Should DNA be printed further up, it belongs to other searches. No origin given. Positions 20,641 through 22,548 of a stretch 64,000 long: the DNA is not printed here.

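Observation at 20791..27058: Phosphonate tailoring pathway embedded in the glycan locus (Ppm-NTase fusion, Ppd, Fe-ADH, second cytidylyltransferase, LTA-synthase-like transferase)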

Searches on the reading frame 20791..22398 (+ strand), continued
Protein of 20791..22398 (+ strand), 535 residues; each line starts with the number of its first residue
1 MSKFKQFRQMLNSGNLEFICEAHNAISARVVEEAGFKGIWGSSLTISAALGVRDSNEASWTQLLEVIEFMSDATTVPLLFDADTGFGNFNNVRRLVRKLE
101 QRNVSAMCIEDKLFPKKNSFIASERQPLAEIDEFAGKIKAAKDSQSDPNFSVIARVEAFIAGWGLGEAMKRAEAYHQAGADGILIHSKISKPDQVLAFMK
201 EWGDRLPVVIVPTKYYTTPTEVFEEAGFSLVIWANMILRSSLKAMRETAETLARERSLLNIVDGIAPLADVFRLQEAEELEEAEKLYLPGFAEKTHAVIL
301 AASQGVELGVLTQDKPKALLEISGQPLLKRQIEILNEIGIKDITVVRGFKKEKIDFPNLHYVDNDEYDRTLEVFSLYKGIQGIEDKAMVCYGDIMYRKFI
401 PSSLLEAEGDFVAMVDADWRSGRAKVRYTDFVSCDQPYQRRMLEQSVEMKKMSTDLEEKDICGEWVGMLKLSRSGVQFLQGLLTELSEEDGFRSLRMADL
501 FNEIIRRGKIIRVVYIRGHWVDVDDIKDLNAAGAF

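Call 22: find_encoding_contigs(protein=P0003, flank=10000, max_places=1)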
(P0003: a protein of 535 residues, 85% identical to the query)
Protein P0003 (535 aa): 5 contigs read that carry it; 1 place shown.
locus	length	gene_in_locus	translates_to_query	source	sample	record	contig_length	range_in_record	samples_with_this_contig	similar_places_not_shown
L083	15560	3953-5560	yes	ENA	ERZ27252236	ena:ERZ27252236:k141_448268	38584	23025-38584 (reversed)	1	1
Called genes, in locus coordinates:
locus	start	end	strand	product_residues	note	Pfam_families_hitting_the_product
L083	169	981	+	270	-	PF05401:NodS (weak), PF13489:Methyltransf_23, PF08241:Methyltransf_11, PF08242:Methyltransf_12 (weak), PF13649:Methyltransf_25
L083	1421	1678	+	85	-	PF13714:PEP_mutase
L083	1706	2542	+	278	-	PF01066:CDP-OH_P_transf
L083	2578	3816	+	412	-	PF04464:Glyphos_transf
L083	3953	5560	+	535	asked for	PF13714:PEP_mutase, PF12804:NTP_transf_3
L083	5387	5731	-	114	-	-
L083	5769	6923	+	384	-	PF02776:TPP_enzyme_N, PF02775:TPP_enzyme_C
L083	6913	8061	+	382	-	PF00465:Fe-ADH, PF13685:Fe-ADH_2, PF25137:ADH_Fe_C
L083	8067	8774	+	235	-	PF00483:NTP_transferase, PF12804:NTP_transf_3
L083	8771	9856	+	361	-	PF08240:ADH_N (weak), PF00107:ADH_zinc_N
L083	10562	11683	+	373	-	PF01408:GFO_IDH_MocA, PF02894:GFO_IDH_MocA_C, PF22725:GFO_IDH_MocA_C3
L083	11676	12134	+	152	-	-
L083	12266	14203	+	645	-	PF13522:GATase_6, PF13537:GATase_7, PF00733:Asn_synthase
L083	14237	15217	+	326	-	PF00535:Glycos_transf_2, PF10111:Glyco_tranf_2_2, PF13641:Glyco_tranf_2_3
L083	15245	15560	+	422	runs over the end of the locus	PF00657:Lipase_GDSL (faint), PF13472:Lipase_GDSL_2 (weak)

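Call 23: find_encoding_contigs(protein=P0009, flank=10000, max_places=1)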
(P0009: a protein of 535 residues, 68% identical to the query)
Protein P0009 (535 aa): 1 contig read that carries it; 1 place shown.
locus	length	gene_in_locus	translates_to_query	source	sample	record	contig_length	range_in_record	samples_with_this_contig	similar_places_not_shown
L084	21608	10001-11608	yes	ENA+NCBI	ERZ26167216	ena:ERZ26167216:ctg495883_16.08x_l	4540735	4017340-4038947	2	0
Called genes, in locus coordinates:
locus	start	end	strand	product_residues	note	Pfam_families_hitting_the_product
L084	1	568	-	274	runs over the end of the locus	PF13276:HTH_21, PF00665:rve, PF13683:rve_3, PF13333:rve_2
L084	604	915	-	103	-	PF06627:DUF1153 (weak), PF01527:HTH_Tnp_1, PF13384:HTH_23 (weak), PF13518:HTH_28, PF13551:HTH_29 (weak)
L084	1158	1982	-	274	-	PF13276:HTH_21, PF00665:rve, PF13683:rve_3, PF13333:rve_2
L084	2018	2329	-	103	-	PF06627:DUF1153 (weak), PF01527:HTH_Tnp_1, PF13384:HTH_23, PF13518:HTH_28, PF13551:HTH_29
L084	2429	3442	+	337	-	PF01522:Polysacc_deac_1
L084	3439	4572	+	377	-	PF20706:GT4-conflict (faint), PF13439:Glyco_transf_4, PF13579:Glyco_trans_4_4 (faint), PF00534:Glycos_transf_1, PF13692:Glyco_trans_1_4, PF13524:Glyco_trans_1_2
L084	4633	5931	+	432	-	PF00534:Glycos_transf_1, PF13692:Glyco_trans_1_4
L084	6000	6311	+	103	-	PF06627:DUF1153 (weak), PF01527:HTH_Tnp_1, PF13384:HTH_23, PF13518:HTH_28, PF13551:HTH_29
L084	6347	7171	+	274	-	PF13276:HTH_21, PF00665:rve, PF13683:rve_3, PF13333:rve_2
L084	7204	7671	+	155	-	-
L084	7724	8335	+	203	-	PF20706:GT4-conflict, PF00534:Glycos_transf_1, PF13692:Glyco_trans_1_4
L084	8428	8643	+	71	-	-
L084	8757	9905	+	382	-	PF04464:Glyphos_transf (weak)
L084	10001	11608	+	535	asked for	PF13714:PEP_mutase, PF12804:NTP_transf_3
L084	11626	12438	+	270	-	PF02776:TPP_enzyme_N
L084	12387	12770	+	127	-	PF02775:TPP_enzyme_C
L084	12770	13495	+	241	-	PF00483:NTP_transferase, PF12804:NTP_transf_3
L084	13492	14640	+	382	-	PF00465:Fe-ADH, PF13685:Fe-ADH_2, PF25137:ADH_Fe_C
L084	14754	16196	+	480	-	PF00884:Sulfatase, PF01663:Phosphodiest (faint)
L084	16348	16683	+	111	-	-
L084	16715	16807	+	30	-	-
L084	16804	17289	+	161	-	-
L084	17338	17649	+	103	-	PF06627:DUF1153 (weak), PF01527:HTH_Tnp_1, PF13384:HTH_23 (weak), PF13518:HTH_28, PF13551:HTH_29 (weak)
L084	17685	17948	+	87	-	PF13276:HTH_21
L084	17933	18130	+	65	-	-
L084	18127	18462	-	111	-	-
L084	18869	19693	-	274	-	PF13276:HTH_21, PF00665:rve, PF13683:rve_3, PF13333:rve_2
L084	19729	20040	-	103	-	PF06627:DUF1153 (weak), PF01527:HTH_Tnp_1, PF13384:HTH_23, PF13518:HTH_28, PF13551:HTH_29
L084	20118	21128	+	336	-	PF04015:DUF362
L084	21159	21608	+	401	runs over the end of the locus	PF13439:Glyco_transf_4, PF13477:Glyco_trans_4_2 (weak), PF13579:Glyco_trans_4_4, PF20706:GT4-conflict, PF00534:Glycos_transf_1, PF13692:Glyco_trans_1_4, PF13524:Glyco_trans_1_2 (weak)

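Call 24: find_encoding_contigs(protein=P0011, flank=10000, max_places=1)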
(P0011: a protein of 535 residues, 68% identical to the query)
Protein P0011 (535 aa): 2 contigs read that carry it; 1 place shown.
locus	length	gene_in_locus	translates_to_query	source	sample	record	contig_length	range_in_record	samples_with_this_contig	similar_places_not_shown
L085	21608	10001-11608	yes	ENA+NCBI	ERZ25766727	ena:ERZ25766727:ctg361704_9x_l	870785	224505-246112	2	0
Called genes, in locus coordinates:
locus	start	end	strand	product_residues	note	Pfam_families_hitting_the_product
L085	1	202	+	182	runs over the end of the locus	PF00884:Sulfatase, PF01676:Metalloenzyme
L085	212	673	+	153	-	-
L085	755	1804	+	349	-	PF00884:Sulfatase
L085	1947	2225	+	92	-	-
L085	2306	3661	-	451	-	PF05598:DUF772, PF01609:DDE_Tnp_1, PF13751:DDE_Tnp_1_6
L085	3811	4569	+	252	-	PF00534:Glycos_transf_1, PF13692:Glyco_trans_1_4, PF13524:Glyco_trans_1_2 (weak)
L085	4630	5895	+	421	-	PF00534:Glycos_transf_1 (weak), PF13692:Glyco_trans_1_4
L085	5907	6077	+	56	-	-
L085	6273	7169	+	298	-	-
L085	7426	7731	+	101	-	-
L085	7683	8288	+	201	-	PF00534:Glycos_transf_1, PF20706:GT4-conflict (weak), PF13692:Glyco_trans_1_4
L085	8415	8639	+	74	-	-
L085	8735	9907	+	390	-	PF04464:Glyphos_transf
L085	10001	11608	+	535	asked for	PF13714:PEP_mutase, PF12804:NTP_transf_3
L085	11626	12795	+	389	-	PF02776:TPP_enzyme_N, PF02775:TPP_enzyme_C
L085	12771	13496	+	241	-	PF00483:NTP_transferase, PF12804:NTP_transf_3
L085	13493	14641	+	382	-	PF00465:Fe-ADH, PF13685:Fe-ADH_2, PF25137:ADH_Fe_C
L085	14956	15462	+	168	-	-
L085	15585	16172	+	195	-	PF00884:Sulfatase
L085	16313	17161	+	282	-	PF00534:Glycos_transf_1 (weak), PF13692:Glyco_trans_1_4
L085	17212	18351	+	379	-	PF13439:Glyco_transf_4, PF20706:GT4-conflict, PF00534:Glycos_transf_1, PF13692:Glyco_trans_1_4, PF13524:Glyco_trans_1_2 (weak)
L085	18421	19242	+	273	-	PF02353:CMAS, PF13489:Methyltransf_23, PF13847:Methyltransf_31, PF08241:Methyltransf_11, PF08242:Methyltransf_12, PF13649:Methyltransf_25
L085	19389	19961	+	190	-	PF13231:PMT_2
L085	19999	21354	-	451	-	PF05598:DUF772, PF01609:DDE_Tnp_1, PF13751:DDE_Tnp_1_6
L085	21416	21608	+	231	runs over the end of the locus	-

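Call 35: list_cluster_members(proteins=[P0002, P0003, P0005, P0009, P0011, P0037, P0052, P0054])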
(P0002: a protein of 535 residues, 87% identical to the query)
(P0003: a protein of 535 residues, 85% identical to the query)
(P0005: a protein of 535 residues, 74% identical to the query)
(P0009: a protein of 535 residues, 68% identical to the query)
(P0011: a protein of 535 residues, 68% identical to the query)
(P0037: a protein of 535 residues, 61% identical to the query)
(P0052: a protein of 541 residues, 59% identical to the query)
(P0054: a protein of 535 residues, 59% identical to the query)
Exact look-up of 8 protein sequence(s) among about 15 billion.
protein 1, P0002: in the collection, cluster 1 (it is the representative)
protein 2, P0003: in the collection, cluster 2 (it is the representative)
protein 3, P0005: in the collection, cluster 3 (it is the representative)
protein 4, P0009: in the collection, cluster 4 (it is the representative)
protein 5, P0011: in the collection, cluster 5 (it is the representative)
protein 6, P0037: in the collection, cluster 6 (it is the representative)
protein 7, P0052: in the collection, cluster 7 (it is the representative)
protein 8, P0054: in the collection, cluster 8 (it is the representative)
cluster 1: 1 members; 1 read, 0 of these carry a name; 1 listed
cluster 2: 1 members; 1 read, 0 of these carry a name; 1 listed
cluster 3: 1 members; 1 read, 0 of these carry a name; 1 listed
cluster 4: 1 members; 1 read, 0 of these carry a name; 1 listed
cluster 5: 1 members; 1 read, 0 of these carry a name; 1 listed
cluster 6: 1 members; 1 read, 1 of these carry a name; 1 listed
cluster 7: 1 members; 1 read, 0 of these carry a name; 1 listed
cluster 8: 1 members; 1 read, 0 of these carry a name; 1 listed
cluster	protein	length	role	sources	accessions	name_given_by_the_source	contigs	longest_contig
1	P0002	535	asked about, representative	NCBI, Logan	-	-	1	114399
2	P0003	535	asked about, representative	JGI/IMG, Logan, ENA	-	-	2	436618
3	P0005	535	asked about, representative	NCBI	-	-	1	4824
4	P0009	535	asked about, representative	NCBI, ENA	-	-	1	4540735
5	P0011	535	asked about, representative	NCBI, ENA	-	-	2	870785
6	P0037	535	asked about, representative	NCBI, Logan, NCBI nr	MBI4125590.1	MAG: phosphoenolpyruvate mutase [Deltaproteobacteria bacterium] | phosphoenolpyruvate mutase [Deltaproteobacteria bacterium]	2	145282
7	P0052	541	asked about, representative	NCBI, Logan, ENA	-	-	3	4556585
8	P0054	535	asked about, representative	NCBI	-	-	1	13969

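Call 39: search_protein_families(library=pfam, proteins=[L011:8746-9903:+, L011:7558-8523:+, L011:14616-16151:+, L011:16135-17085:+, L011:17088-17867:+, L011:18740-19876:+, L011:19980-20945:+, L003:15153-16010:+, L003:16163-17338:+, L003:7816-8709:+])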
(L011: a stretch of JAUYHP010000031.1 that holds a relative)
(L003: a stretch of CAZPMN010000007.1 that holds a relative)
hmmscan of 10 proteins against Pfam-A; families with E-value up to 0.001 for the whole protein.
L011:8746-9903:+ (385 aa): 1 family
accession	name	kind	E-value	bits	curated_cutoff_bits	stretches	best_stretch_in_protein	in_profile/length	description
PF04464.20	Glyphos_transf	-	2e-10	40.6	22.1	1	19-296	8-291/367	CDP-Glycerol:Poly(glycerophosphate) glycerophosphotransferase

L011:7558-8523:+ (321 aa): 6 families
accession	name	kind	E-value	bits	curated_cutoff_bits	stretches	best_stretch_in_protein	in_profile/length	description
PF13489.12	Methyltransf_23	-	1.8e-20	73.7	27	1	79-227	15-163/164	Methyltransferase domain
PF08241.18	Methyltransf_11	-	1.9e-14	54.5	21.2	1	92-185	1-95/95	Methyltransferase domain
PF08242.18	Methyltransf_12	-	2.5e-13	51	30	1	92-183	1-98/98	Methyltransferase domain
PF13847.12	Methyltransf_31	-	1.8e-12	47.6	27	1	86-189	2-113/145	Methyltransferase domain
PF13649.12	Methyltransf_25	-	1.7e-09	38.7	27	1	92-181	2-97/97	Methyltransferase domain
PF07021.18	MetW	-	3.3e-09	37.1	21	1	86-196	12-118/193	Methionine biosynthesis protein MetW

L011:14616-16151:+ (511 aa): 1 family
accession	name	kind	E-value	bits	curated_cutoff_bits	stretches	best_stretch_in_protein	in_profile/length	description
PF00884.28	Sulfatase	-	2.3e-05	24.3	25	1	169-421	5-243/301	Sulfatase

L011:16135-17085:+ (316 aa): 11 families
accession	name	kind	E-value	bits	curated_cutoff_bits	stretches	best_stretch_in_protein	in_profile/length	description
PF08241.18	Methyltransf_11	-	5e-21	75.6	21.2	1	63-163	1-95/95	Methyltransferase domain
PF01209.24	Ubie_methyltran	-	4.8e-18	65.8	20.1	1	14-168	8-156/233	ubiE/COQ5 methyltransferase family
PF13649.12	Methyltransf_25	-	1e-17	65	27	1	62-159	1-97/97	Methyltransferase domain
PF13847.12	Methyltransf_31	-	1.6e-16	60.7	27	1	60-165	5-111/145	Methyltransferase domain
PF08242.18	Methyltransf_12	-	6.6e-16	59.3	30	1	63-161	1-98/98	Methyltransferase domain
PF13489.12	Methyltransf_23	-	9.3e-11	42.2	27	1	56-204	20-161/164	Methyltransferase domain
PF05175.20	MTS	-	2.5e-07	30.9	23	1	59-165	32-140/170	Methyltransferase small domain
PF05148.21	Methyltransf_8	-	1.4e-05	25.5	27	1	118-175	112-167/219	Hypothetical methyltransferase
PF12847.13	Methyltransf_18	-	0.00019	21.9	27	1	59-134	15-88/151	Methyltransferase domain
PF01135.25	PCMT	-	0.00028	21.2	20.3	1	59-163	74-171/210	Protein-L-isoaspartate(D-aspartate) O-methyltransferase (PCMT)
PF04816.18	TrmK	-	0.00068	19.7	27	0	63-134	2-72/205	tRNA (adenine(22)-N(1))-methyltransferase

L011:17088-17867:+ (259 aa): 1 family
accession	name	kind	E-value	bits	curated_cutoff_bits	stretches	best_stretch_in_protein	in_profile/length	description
PF05050.19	Methyltransf_21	-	3.8e-11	43.8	22.7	1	51-209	1-150/173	Methyltransferase FkbM domain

L011:18740-19876:+ (378 aa): 0 families

L011:19980-20945:+ (321 aa): 3 families
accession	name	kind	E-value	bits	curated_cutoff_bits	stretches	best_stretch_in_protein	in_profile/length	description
PF02826.25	2-Hacid_dh_C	-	9.5e-55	185.1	25.1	1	112-288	1-178/178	D-isomer specific 2-hydroxyacid dehydrogenase, NAD binding domain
PF00389.36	2-Hacid_dh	-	2.1e-18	66.7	24.6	1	18-313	8-127/134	D-isomer specific 2-hydroxyacid dehydrogenase, catalytic domain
PF03446.21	NAD_binding_2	-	2.2e-06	28.2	21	1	146-234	1-93/161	NAD binding domain of 6-phosphogluconate dehydrogenase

L003:15153-16010:+ (285 aa): 1 family
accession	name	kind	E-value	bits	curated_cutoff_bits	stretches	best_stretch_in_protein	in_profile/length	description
PF01066.26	CDP-OH_P_transf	-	1.8e-07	32.1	22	1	51-161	4-110/152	CDP-alcohol phosphatidyltransferase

L003:16163-17338:+ (391 aa): 6 families
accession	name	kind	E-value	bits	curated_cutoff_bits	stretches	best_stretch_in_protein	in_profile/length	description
PF00534.26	Glycos_transf_1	-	5.4e-42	143.7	26.4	1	199-364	13-171/172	Glycosyl transferases group 1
PF13692.12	Glyco_trans_1_4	-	2.3e-32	112.6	27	1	202-351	2-142/142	Glycosyl transferases group 1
PF13439.12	Glyco_transf_4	-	2.8e-17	63.7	28.5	1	24-179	3-169/170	Glycosyltransferase Family 4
PF13579.12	Glyco_trans_4_4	-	3.6e-12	47.3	29.7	1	26-175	4-158/158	Glycosyl transferase 4-like domain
PF13524.12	Glyco_trans_1_2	-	1.8e-08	34.9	25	1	259-374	16-137/144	Glycosyl transferase-like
PF20706.3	GT4-conflict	-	2.3e-05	24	26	1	20-374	9-380/385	Family 4 Glycosyltransferase in conflict systems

L003:7816-8709:+ (297 aa): 0 families

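Call 71: find_encoding_contigs(protein=P0014, flank=9000, max_places=1)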
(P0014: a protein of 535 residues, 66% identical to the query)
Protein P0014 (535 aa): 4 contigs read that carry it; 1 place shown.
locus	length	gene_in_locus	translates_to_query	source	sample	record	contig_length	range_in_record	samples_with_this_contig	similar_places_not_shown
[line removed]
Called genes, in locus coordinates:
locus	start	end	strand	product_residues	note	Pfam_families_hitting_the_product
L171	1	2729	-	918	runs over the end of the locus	PF13229:Beta_helix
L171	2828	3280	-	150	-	-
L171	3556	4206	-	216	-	PF00857:Isochorismatase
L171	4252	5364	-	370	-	PF00155:Aminotran_1_2, PF00266:Aminotran_5 (weak)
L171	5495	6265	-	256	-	-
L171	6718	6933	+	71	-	-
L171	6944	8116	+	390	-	PF04464:Glyphos_transf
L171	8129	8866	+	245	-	PF05711:TylF, PF13578:Methyltransf_24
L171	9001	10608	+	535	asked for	PF13714:PEP_mutase, PF00483:NTP_transferase (weak), PF12804:NTP_transf_3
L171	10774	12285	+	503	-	PF01642:MM_CoA_mutase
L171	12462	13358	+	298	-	PF13353:Fer4_12 (weak), PF04055:Radical_SAM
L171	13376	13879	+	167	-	PF13302:Acetyltransf_3 (weak), PF00583:Acetyltransf_1, PF13673:Acetyltransf_10, PF13508:Acetyltransf_7, PF08445:FR47 (weak)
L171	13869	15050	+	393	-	PF00890:FAD_binding_2 (weak), PF01134:GIDA (weak), PF01266:DAO (faint), PF01494:FAD_binding_3, PF03486:HI0933_like (weak), PF07992:Pyr_redox_2 (weak), PF12831:FAD_oxidored, PF22578:GGR_cat, +2 more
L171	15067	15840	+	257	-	PF03099:BPL_LplA_LipB, PF02237:BPL_C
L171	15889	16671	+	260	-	PF03309:Pan_kinase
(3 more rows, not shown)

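Call 72: find_encoding_contigs(protein=P0016, flank=9000, max_places=1)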
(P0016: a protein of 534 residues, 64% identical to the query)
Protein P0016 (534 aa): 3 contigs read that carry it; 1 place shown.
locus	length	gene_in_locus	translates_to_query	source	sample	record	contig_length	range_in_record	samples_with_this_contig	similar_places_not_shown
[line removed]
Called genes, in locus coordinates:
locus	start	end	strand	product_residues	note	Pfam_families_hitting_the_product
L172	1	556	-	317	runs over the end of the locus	PF01073:3Beta_HSD (weak), PF01370:Epimerase, PF02719:Polysacc_synt_2 (faint), PF04321:RmlD_sub_bind (weak), PF05368:NmrA (weak), PF13460:NAD_binding_10, PF16363:GDP_Man_Dehyd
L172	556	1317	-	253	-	PF01370:Epimerase, PF04321:RmlD_sub_bind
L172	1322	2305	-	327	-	PF01073:3Beta_HSD, PF01370:Epimerase, PF02719:Polysacc_synt_2 (faint), PF05368:NmrA (weak), PF13460:NAD_binding_10, PF16363:GDP_Man_Dehyd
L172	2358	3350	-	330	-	PF01073:3Beta_HSD, PF01370:Epimerase, PF02719:Polysacc_synt_2, PF04321:RmlD_sub_bind, PF07993:NAD_binding_4, PF16363:GDP_Man_Dehyd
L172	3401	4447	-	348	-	PF02779:Transket_pyr, PF02780:Transketolase_C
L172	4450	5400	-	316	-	PF00676:E1_dh, PF02775:TPP_enzyme_C (faint)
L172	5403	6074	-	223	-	PF00535:Glycos_transf_2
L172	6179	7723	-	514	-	PF02310:B12-binding, PF04055:Radical_SAM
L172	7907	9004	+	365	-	PF04464:Glyphos_transf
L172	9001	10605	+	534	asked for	PF13714:PEP_mutase, PF12804:NTP_transf_3 (weak)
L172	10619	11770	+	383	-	PF02776:TPP_enzyme_N, PF02775:TPP_enzyme_C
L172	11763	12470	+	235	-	PF00483:NTP_transferase, PF12804:NTP_transf_3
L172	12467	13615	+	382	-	PF00465:Fe-ADH, PF13685:Fe-ADH_2, PF25137:ADH_Fe_C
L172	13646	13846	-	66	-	-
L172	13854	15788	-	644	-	PF00884:Sulfatase, PF16347:SGSH_C (weak)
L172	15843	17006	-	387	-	PF00109:ketoacyl-synt, PF00108:Thiolase_N (faint), PF02801:Ketoacyl-synt_C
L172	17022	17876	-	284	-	PF04389:Peptidase_M28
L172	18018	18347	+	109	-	PF07238:PilZ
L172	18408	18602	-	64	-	-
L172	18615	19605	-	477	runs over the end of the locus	PF02934:GatB_N, PF02637:GatB_Yqey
